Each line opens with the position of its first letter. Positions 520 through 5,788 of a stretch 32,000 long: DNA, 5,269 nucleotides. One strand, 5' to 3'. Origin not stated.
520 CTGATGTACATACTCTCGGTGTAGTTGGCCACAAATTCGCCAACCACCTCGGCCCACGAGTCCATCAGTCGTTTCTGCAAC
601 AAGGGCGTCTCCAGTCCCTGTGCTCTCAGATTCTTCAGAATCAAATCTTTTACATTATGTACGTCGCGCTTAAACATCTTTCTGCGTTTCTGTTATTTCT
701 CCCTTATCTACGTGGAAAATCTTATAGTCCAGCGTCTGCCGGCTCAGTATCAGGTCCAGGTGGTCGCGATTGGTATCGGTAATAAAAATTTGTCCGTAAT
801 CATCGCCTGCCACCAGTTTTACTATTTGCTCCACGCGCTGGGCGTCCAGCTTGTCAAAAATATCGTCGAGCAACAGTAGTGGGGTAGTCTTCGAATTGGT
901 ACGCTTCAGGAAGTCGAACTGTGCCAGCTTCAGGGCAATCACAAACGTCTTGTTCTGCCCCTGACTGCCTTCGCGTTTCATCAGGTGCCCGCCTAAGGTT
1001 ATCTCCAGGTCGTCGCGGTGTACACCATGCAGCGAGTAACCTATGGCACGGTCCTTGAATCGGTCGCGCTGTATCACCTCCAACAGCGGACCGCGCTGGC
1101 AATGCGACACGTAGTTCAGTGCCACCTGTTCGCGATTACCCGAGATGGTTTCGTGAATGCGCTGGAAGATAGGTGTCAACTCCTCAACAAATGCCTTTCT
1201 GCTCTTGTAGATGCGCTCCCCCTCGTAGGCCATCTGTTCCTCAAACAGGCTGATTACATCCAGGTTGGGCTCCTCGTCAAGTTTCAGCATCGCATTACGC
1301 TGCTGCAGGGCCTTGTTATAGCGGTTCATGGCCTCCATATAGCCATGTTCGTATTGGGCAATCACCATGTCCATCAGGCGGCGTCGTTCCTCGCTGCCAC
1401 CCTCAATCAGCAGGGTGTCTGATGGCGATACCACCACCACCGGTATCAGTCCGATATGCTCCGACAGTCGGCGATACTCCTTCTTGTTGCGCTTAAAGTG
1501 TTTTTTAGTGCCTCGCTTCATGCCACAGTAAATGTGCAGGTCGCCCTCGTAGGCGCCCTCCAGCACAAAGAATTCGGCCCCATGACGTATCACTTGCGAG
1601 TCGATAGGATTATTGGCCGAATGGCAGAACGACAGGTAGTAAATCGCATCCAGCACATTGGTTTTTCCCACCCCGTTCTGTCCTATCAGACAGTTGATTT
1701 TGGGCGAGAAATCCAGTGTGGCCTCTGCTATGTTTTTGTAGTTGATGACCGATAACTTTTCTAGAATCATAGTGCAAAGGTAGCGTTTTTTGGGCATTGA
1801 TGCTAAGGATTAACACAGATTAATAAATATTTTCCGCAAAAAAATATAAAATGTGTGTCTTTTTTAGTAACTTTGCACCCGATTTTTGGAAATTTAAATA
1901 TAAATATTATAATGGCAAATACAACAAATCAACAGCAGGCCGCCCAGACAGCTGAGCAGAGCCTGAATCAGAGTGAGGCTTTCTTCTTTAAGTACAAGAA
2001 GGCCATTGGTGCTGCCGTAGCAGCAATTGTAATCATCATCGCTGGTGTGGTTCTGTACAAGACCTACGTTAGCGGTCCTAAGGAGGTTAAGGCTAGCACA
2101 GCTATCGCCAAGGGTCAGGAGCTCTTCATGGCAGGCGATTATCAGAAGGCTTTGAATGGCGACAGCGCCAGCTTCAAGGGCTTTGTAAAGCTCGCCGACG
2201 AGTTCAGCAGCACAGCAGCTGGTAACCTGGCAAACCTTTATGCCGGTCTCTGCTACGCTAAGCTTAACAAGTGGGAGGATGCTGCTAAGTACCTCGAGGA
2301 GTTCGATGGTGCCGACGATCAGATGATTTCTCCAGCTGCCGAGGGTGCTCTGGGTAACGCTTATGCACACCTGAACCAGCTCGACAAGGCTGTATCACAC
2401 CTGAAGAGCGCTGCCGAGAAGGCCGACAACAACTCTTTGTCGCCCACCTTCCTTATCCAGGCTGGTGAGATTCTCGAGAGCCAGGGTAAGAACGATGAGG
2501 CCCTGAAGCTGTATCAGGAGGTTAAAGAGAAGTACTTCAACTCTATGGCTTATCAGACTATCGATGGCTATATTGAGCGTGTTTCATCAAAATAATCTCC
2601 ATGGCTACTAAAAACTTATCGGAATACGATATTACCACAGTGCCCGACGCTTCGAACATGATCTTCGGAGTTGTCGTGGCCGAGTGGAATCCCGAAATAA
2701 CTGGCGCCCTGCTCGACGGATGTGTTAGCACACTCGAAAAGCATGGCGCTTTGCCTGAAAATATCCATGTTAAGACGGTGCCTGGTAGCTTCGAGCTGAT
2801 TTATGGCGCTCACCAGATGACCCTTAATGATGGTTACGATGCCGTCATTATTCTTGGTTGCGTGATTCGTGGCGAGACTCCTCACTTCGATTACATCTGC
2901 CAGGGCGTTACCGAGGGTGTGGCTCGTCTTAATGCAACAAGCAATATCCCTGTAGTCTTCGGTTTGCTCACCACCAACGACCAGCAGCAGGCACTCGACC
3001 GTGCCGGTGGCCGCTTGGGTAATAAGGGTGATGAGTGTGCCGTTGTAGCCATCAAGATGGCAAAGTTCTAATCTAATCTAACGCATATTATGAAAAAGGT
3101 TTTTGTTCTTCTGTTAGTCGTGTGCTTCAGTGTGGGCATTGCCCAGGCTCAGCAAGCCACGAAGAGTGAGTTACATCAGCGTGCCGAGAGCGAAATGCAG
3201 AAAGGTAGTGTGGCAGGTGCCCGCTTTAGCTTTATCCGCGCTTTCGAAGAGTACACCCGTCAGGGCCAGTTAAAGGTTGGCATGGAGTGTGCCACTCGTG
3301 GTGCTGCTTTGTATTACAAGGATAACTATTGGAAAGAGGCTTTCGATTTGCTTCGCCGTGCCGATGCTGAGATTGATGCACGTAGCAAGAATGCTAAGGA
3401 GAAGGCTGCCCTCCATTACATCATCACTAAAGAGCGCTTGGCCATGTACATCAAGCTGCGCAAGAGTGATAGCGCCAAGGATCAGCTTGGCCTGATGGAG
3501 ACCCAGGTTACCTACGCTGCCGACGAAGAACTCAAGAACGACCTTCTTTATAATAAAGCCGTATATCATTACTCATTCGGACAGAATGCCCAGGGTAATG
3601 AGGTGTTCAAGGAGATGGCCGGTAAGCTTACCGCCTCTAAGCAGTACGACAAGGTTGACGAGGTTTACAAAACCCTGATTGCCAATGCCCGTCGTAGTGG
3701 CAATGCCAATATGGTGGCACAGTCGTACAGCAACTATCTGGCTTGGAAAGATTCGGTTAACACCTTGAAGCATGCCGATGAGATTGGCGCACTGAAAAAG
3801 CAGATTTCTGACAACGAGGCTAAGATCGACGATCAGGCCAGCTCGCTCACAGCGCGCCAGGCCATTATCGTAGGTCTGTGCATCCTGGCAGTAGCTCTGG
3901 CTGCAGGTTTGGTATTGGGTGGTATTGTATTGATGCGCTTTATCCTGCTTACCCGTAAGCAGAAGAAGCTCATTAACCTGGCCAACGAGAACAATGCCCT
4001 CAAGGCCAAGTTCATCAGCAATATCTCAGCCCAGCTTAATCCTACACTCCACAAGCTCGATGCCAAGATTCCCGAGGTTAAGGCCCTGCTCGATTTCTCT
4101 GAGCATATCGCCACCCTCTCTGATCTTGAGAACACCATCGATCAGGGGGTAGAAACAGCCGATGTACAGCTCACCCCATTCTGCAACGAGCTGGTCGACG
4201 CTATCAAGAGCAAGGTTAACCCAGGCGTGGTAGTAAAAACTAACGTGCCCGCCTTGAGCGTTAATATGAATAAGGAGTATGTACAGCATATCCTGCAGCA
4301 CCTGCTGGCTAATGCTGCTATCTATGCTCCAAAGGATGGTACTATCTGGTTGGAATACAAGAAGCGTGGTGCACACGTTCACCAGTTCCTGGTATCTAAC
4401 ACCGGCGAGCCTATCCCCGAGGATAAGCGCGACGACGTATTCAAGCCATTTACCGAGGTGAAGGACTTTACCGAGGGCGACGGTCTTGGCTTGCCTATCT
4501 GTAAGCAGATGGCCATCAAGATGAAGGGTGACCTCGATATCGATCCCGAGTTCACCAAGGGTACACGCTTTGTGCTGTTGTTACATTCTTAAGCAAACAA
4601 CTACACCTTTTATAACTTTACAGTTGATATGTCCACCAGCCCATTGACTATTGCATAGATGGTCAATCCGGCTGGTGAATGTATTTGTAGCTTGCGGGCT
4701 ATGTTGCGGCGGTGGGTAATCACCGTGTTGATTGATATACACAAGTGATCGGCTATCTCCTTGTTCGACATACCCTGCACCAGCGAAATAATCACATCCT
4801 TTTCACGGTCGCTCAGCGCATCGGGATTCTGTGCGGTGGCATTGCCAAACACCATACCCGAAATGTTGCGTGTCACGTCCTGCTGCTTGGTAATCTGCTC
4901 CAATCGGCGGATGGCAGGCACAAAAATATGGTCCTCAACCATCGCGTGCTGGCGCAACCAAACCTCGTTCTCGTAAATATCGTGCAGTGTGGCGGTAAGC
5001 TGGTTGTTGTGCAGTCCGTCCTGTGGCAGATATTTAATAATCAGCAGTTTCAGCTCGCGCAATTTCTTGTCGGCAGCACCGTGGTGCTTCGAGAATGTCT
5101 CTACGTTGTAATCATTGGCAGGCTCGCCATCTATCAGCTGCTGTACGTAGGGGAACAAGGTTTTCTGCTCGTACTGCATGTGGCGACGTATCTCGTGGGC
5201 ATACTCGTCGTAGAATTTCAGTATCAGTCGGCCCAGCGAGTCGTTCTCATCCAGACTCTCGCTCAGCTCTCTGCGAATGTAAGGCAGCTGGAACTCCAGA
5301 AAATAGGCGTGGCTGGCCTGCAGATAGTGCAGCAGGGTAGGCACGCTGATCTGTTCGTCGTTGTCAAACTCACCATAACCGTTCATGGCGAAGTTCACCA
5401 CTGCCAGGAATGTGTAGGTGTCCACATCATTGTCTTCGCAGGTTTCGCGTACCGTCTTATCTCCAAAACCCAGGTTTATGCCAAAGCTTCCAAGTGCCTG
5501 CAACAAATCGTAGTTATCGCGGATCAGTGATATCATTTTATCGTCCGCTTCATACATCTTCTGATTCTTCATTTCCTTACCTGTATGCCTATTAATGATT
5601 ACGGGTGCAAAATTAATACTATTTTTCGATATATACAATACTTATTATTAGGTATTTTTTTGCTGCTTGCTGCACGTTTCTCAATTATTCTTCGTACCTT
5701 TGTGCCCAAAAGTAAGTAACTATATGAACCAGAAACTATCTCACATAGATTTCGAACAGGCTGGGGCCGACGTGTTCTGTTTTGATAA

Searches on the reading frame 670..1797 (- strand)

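Call 19: search_protein_families(library=pfam, proteins=[window:670-1797:-], max_evalue=0.001)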
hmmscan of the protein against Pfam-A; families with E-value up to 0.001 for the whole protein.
window:670-1797:- (375 aa): 7 families
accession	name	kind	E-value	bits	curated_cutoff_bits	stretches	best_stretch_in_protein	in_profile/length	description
PF02463.25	SMC_N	-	1.1e-18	68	40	1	12-348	2-203/220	RecF/RecN/SMC N terminal domain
PF13175.12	AAA_15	-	4.3e-12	46.8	32.1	1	10-57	1-48/374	AAA ATPase domain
PF13476.12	AAA_23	-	6.5e-10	40.4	27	1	14-108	1-86/201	AAA domain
PF13304.12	AAA_21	-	2.2e-09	38.2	27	1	34-70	1-35/304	AAA domain, putative AbiEii toxin, Type IV TA system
PF13555.12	AAA_29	-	4e-06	26.9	27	1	12-59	1-49/61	P-loop containing region of AAA domain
PF13514.12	AAA_27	-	0.00027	21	22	1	10-84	1-75/206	AAA domain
PF13558.12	SbcC_Walker_B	-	0.00036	21.2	27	1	274-329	30-88/90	SbcC/RAD50-like, Walker B motif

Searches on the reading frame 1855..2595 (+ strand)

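Call 19: search_protein_families(library=pfam, proteins=[window:1855-2595:+], max_evalue=0.001)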
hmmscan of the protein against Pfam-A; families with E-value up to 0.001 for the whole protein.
window:1855-2595:+ (246 aa): 15 families
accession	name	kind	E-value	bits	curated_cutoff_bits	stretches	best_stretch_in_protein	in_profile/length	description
PF07719.23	TPR_2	-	2.1e-10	40.3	27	0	165-193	6-34/34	Tetratricopeptide repeat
PF21545.3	T7SS_EccA1_N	-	8.9e-10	38.7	27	1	72-225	95-233/272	T7SS, ESX-1 secretion system protein EccA1, N-terminal domain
PF09976.15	TPR_21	-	8.7e-09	35.8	25.5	1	42-226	2-175/193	Tetratricopeptide repeat-like domain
PF13428.12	TPR_14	-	5.1e-08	33.3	23.5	0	165-192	6-33/44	Tetratricopeptide repeat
PF13176.12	TPR_7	-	6.1e-08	32.6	27.9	0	202-223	4-25/36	Tetratricopeptide repeat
PF13424.12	TPR_12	-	1.8e-07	31.7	30.1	1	162-223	5-71/77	Tetratricopeptide repeat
PF00515.34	TPR_1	-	2e-07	31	27.8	0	165-190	6-31/34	Tetratricopeptide repeat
PF13174.12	TPR_6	-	3.5e-07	30.9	26.3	0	126-150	2-26/33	Tetratricopeptide repeat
PF13432.12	TPR_16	-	4.5e-07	30.6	32.7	1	165-224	2-58/65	Tetratricopeptide repeat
PF25062.1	ARM_TT21_N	-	6.2e-06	26.5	40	1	122-243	25-147/222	Tetratricopeptide repeat protein 21 N-terminal ARM repeat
PF12895.13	ANAPC3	-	2.6e-05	24.8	27.2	0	165-222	28-81/82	Anaphase-promoting complex, cyclosome, subunit 3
PF14559.12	TPR_19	-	0.00012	22.8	25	0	138-193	5-58/68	Tetratricopeptide repeat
PF17874.7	TPR_MalT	-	0.0006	19.6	45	0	157-223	37-106/336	MalT-like TPR region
PF01535.26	PPR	-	0.0007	20.1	25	0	210-226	13-29/31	PPR repeat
PF13572.11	DUF4134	-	0.0009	19.9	26.5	0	30-92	20-82/93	Domain of unknown function (DUF4134)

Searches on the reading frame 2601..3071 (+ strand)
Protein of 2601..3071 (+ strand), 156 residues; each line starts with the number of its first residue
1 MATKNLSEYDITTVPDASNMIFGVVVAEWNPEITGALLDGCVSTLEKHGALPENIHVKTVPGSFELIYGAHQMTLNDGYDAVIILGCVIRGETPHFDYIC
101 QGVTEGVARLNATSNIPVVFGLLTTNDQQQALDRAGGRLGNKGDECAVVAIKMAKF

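Call 19: search_protein_families(library=pfam, proteins=[window:2601-3071:+], max_evalue=0.001)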
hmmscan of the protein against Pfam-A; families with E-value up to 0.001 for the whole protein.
window:2601-3071:+ (156 aa): 1 family
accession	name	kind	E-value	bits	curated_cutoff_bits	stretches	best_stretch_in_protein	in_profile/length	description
PF00885.24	DMRL_synthase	-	1.3e-51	174.6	26.7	1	21-155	3-136/139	6,7-dimethyl-8-ribityllumazine synthase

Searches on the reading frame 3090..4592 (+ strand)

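Call 19: search_protein_families(library=pfam, proteins=[window:3090-4592:+], max_evalue=0.001)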
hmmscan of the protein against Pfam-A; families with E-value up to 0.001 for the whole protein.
window:3090-4592:+ (500 aa): 1 family
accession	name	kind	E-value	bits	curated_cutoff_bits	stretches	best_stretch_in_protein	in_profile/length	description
PF02518.31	HATPase_c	-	4e-18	66.3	26.4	1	396-498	4-107/111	Histidine kinase-, DNA gyrase B-, and HSP90-like ATPase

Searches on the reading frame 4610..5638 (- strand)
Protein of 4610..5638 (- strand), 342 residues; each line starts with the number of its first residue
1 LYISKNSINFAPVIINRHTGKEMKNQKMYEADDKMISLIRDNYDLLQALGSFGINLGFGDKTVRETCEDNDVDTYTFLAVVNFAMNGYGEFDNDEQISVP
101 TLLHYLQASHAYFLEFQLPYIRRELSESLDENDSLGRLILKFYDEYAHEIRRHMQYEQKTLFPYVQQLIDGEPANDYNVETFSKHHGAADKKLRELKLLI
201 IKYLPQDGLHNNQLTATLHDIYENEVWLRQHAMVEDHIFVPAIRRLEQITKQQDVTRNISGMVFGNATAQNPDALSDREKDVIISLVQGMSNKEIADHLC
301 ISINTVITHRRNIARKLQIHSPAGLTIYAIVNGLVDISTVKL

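Call 19: search_protein_families(library=pfam, proteins=[window:4610-5638:-], max_evalue=0.001)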
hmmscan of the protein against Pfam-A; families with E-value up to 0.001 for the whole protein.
window:4610-5638:- (342 aa): 3 families
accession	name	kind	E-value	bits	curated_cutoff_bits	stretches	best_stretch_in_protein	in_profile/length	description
PF00196.25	GerE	-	1.3e-16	60.4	23.5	1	274-329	2-57/57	Bacterial regulatory proteins, luxR family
PF01814.28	Hemerythrin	-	3.5e-13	50.6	25.3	1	102-243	2-127/127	Hemerythrin HHE cation binding domain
PF08281.18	Sigma70_r4_2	-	0.00042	20.3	25.7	1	274-310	10-47/54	Sigma-70, region 4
